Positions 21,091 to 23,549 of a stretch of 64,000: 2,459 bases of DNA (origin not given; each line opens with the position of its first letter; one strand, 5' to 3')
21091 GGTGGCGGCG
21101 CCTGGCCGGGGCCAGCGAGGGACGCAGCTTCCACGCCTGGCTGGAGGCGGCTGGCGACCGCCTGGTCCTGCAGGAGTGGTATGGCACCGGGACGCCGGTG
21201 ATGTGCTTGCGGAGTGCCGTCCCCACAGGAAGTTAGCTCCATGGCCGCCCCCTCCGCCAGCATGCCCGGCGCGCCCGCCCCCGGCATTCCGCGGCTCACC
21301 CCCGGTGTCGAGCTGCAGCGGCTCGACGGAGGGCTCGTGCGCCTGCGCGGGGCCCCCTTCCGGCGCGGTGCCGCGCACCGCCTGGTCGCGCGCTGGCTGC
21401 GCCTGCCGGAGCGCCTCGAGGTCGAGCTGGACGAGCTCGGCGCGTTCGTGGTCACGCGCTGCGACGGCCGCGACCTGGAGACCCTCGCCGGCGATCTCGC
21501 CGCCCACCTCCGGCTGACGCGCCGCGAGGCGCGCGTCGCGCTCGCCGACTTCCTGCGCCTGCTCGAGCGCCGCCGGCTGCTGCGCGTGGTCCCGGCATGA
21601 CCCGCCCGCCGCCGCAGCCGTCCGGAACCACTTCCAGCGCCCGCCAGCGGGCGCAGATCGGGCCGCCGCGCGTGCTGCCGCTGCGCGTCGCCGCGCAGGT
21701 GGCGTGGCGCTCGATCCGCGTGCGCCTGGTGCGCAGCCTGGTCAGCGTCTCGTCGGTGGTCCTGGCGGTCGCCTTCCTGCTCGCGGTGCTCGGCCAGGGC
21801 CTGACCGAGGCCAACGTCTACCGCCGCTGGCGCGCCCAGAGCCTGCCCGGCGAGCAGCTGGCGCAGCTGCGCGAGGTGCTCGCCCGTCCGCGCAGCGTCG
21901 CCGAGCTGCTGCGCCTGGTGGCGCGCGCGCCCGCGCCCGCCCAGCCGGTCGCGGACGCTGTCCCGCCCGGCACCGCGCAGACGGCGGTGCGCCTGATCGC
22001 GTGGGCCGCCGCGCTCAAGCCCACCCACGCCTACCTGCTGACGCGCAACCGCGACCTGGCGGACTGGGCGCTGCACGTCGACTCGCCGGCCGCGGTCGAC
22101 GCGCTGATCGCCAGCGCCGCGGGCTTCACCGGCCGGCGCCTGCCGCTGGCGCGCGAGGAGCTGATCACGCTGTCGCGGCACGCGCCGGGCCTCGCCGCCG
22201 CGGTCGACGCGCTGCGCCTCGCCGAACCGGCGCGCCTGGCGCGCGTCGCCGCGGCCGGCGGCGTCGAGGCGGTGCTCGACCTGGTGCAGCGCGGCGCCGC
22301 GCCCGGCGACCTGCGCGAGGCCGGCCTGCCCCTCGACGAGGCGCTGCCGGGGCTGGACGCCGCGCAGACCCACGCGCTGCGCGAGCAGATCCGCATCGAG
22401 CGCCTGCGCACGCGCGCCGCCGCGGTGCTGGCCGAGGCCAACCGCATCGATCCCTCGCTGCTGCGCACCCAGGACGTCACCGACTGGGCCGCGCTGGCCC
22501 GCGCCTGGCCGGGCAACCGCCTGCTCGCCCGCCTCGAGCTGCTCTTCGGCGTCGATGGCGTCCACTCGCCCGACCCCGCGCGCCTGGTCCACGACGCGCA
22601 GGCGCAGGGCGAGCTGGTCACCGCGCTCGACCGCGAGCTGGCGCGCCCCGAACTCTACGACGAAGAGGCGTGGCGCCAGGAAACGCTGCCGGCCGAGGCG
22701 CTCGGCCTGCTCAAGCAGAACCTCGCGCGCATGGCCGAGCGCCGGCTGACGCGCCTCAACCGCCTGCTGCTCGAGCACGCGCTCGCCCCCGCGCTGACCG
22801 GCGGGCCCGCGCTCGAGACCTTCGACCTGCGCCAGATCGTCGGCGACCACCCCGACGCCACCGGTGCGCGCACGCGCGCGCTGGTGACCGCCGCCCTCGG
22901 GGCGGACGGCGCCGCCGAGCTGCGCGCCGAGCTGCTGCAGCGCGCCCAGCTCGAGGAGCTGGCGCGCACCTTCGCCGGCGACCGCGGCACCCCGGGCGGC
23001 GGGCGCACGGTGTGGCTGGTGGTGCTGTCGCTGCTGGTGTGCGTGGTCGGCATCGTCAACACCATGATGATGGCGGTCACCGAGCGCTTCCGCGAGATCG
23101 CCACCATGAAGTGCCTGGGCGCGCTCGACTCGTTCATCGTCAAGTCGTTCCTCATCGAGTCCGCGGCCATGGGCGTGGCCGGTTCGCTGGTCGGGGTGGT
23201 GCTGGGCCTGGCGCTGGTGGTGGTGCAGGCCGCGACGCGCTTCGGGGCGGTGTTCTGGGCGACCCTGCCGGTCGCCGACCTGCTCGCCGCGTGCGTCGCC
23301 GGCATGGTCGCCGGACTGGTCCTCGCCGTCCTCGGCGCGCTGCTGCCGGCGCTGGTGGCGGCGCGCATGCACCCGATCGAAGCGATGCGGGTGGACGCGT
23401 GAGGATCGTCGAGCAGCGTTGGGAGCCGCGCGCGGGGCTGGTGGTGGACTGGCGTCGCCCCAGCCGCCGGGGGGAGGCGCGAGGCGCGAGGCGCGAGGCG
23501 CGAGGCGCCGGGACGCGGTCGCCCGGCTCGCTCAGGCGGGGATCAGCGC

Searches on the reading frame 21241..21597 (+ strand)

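Call 14: search_protein_families(library=pfam, proteins=[window:21241-21597:+], max_evalue=0.01)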
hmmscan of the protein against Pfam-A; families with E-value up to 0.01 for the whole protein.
window:21241-21597:+ (119 aa): 1 family
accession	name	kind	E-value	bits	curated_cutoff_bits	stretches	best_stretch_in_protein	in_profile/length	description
PF05402.18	PqqD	-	5e-07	30.4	23.4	1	61-114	13-67/67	Coenzyme PQQ synthesis protein D (PqqD)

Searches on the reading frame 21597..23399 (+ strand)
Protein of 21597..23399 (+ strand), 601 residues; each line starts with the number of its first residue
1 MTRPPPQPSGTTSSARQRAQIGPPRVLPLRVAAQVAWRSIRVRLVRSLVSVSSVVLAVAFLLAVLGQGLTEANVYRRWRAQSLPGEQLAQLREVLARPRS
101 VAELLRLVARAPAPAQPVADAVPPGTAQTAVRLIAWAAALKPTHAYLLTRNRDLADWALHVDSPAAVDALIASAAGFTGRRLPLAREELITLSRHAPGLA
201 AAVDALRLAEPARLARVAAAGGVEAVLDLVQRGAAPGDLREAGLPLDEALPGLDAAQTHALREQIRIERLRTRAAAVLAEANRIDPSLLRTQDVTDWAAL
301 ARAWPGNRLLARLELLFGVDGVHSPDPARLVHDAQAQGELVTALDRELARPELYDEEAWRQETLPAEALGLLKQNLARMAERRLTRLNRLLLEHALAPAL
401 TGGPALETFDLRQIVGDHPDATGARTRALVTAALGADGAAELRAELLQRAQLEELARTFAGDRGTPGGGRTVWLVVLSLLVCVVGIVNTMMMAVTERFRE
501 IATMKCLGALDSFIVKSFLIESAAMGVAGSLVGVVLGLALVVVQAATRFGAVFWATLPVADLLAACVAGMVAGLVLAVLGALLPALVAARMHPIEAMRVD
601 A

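Call 6: search_protein_families(library=pfam, proteins=[window:21597-23399:+], max_evalue=0.1)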
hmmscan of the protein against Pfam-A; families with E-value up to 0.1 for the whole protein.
window:21597-23399:+ (601 aa): 1 family
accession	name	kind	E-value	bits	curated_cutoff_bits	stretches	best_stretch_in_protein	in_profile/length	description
PF02687.27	FtsX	-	1.4e-15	57.8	25.5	1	474-593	3-120/120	FtsX-like permease C-terminal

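Call 57: search_protein_families(library=ncbifam, proteins=[window:21597-23399:+], max_evalue=0.01)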
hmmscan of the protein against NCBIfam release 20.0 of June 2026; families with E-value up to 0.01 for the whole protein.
window:21597-23399:+ (601 aa): 9 families
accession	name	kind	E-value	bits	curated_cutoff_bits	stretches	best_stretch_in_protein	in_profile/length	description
TIGR02212.1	lolCE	equivalog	1.7e-12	47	362.45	1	471-599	267-410/411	lipoprotein-releasing ABC transporter permease subunit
NF007826.0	PRK10535.1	equivalog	5e-10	38.3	966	1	475-597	529-645/648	macrolide ABC transporter ATP-binding protein/permease MacB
NF038347.1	FtsX_Gpos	exception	2.7e-09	36.8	225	1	473-581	173-287/296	permease-like cell division protein FtsX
NF008357.0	PRK11146.1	exception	1.6e-07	30.5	439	1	475-593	276-407/414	lipoprotein-releasing ABC transporter permease subunit LolE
TIGR00439.2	FtsX_Gneg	equivalog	4.4e-07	29.4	255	1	471-583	169-285/292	permease-like cell division protein FtsX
TIGR02213.1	lolE_release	exception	6.4e-07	28.6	540.35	1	474-542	270-340/411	lipoprotein-releasing ABC transporter permease subunit LolE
TIGR03434.1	ADOP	subfamily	9.9e-07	27.2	622.3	1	475-599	685-802/803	ADOP family duplicated permease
NF008076.0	PRK10814.1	exception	1.8e-06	27.3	473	1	476-599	270-398/399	lipoprotein-releasing ABC transporter permease subunit LolC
NF038346.1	FtsX_actino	exception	4.5e-06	26.2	250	1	471-582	183-299/308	permease-like cell division protein FtsX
